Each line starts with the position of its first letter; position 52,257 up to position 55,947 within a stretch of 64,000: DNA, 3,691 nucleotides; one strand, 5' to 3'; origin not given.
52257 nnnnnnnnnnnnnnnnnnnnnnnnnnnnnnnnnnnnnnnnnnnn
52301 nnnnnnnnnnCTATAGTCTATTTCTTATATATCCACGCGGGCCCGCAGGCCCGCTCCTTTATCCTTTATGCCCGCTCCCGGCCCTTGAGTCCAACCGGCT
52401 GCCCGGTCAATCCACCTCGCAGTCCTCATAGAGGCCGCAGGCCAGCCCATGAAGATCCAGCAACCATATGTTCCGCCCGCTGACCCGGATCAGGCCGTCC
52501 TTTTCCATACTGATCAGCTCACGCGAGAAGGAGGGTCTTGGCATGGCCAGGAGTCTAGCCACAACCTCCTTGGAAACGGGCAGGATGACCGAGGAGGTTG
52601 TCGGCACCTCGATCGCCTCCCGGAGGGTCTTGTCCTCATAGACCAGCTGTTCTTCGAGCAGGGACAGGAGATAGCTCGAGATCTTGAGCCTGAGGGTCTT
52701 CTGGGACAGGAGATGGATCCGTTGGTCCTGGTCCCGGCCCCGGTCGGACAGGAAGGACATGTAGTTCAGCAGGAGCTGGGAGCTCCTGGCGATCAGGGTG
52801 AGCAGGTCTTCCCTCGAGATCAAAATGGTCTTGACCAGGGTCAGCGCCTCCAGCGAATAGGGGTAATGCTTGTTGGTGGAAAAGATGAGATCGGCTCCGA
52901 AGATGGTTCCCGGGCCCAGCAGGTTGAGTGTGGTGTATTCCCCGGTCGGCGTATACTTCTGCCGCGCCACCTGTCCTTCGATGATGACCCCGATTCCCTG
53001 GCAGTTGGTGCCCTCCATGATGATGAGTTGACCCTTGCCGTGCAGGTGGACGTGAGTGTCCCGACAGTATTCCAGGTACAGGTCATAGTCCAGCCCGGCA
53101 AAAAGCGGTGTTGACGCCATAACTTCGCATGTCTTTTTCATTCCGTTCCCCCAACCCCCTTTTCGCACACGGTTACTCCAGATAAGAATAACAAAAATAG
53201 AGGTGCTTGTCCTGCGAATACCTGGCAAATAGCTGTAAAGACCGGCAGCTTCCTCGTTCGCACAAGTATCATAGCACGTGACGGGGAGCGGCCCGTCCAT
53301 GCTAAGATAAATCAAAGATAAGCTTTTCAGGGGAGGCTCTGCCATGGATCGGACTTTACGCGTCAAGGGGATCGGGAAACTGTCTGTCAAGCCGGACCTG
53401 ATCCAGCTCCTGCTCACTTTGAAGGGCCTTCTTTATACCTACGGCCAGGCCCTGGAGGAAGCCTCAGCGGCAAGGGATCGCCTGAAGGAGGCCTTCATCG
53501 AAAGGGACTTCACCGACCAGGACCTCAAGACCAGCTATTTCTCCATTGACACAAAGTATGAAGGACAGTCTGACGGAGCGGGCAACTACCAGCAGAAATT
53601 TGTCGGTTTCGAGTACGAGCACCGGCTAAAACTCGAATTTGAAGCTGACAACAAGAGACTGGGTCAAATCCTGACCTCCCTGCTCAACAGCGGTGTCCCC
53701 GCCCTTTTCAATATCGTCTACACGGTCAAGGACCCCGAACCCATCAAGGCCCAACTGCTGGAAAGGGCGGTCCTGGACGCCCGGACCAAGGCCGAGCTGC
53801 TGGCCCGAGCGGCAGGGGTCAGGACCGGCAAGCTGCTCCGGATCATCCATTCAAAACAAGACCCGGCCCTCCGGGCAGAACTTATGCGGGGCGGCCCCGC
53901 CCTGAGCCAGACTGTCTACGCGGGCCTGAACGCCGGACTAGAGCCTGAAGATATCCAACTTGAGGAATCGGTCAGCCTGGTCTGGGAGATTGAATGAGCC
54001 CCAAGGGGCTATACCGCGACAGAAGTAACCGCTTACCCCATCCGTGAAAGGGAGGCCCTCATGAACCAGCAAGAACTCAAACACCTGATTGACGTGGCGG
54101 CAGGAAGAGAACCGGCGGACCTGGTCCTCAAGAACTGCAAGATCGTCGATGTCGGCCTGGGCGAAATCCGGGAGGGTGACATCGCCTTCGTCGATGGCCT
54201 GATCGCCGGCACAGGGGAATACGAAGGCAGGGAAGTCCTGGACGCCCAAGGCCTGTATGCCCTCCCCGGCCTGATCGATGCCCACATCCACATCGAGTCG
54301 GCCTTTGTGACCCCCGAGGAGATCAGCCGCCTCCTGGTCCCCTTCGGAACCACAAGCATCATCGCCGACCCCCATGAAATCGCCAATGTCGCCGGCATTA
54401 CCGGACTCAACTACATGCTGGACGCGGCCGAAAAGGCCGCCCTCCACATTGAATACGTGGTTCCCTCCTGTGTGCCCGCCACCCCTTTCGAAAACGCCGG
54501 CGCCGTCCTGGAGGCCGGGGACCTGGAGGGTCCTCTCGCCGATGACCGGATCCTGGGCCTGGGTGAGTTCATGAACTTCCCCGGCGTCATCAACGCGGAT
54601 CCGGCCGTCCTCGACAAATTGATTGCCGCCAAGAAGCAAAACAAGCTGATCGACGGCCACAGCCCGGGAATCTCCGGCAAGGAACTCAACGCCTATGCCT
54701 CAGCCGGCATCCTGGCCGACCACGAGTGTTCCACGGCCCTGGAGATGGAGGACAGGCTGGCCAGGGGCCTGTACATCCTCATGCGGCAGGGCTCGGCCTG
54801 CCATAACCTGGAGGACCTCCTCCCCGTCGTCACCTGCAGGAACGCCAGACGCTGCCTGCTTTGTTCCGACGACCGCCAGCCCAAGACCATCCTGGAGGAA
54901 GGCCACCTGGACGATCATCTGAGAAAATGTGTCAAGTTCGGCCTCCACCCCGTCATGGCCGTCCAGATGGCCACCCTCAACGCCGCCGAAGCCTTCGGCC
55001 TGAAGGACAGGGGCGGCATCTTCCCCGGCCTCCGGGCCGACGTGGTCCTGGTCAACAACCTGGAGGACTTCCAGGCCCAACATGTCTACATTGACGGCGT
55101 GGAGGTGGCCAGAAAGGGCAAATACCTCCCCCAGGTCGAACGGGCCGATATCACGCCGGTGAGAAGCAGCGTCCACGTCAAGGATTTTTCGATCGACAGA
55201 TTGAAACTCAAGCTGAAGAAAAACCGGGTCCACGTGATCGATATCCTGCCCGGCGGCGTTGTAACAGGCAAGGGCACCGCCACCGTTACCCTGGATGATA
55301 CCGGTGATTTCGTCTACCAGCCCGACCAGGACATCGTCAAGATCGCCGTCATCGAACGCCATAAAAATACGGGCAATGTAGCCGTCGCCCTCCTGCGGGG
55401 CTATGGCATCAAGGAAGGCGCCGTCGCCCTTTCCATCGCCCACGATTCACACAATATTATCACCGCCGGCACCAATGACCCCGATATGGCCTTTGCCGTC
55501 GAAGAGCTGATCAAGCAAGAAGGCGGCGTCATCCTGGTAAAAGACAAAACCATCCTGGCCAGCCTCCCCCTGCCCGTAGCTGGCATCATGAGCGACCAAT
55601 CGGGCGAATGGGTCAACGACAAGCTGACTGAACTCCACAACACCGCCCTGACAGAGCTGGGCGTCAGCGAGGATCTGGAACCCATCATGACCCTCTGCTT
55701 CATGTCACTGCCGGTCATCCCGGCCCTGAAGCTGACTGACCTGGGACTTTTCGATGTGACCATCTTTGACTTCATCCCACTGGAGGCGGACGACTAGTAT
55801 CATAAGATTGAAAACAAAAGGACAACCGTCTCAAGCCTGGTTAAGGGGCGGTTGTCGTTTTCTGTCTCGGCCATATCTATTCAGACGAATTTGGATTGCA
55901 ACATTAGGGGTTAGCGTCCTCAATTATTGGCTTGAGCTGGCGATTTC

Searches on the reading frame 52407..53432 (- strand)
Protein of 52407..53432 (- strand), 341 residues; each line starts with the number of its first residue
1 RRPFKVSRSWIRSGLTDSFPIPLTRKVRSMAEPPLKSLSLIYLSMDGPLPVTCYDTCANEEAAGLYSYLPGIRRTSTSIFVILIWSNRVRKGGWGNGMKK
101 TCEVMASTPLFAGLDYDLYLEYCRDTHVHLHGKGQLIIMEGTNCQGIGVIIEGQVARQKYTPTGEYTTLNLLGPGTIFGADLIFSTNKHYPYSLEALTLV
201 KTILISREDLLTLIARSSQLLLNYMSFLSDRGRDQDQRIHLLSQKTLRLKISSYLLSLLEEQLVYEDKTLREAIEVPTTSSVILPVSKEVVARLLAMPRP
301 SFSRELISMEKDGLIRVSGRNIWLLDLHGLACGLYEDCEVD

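Call 19: search_protein_families(library=pfam, proteins=[window:52407-53432:-], max_evalue=0.0001)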
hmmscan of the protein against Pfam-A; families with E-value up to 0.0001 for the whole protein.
window:52407-53432:- (341 aa): 2 families
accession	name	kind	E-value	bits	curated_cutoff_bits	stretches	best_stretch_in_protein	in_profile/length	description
PF00027.35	cNMP_binding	-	1.9e-14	53.8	27.5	1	133-216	6-88/89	Cyclic nucleotide-binding domain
PF13545.12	HTH_Crp_2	-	2.2e-10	40.8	27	1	252-331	4-68/70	Crp-like helix-turn-helix domain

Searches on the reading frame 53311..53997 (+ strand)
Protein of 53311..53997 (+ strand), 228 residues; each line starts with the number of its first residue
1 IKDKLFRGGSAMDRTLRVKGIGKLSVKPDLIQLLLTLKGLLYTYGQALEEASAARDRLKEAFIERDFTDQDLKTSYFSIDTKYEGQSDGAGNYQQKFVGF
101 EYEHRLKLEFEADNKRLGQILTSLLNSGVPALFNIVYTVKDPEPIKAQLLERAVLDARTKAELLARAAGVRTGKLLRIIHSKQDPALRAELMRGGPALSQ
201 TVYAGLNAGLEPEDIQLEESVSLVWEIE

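Call 20: search_protein_families(library=pfam, proteins=[window:53311-53997:+], max_evalue=0.0001)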
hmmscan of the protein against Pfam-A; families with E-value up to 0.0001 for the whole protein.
window:53311-53997:+ (228 aa): 1 family
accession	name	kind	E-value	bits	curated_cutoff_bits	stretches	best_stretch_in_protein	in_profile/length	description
PF04402.19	SIMPL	-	4.8e-30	105.8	25.2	1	17-225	2-205/205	Protein of unknown function (DUF541)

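Call 27: find_encoding_contigs(protein=window:53344-53994:+, flank=6000, max_places=6)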
Protein seq(217 aa) (217 aa): no gene with exactly this product is on record in the collection.

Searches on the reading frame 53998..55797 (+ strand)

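Call 20: search_protein_families(library=pfam, proteins=[window:53998-55797:+], max_evalue=0.0001)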
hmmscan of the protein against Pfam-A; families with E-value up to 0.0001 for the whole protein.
window:53998-55797:+ (599 aa): 3 families
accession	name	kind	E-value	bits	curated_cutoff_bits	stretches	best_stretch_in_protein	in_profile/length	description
PF13382.11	Adenine_deam_C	-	3.5e-62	209.2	27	1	421-589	2-167/169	Adenine deaminase C-terminal domain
PF01979.26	Amidohydro_1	-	1.6e-29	103.7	25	1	87-369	1-344/345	Amidohydrolase family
PF07969.17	Amidohydro_3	-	7e-12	46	29.7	1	321-368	412-469/472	Amidohydrolase family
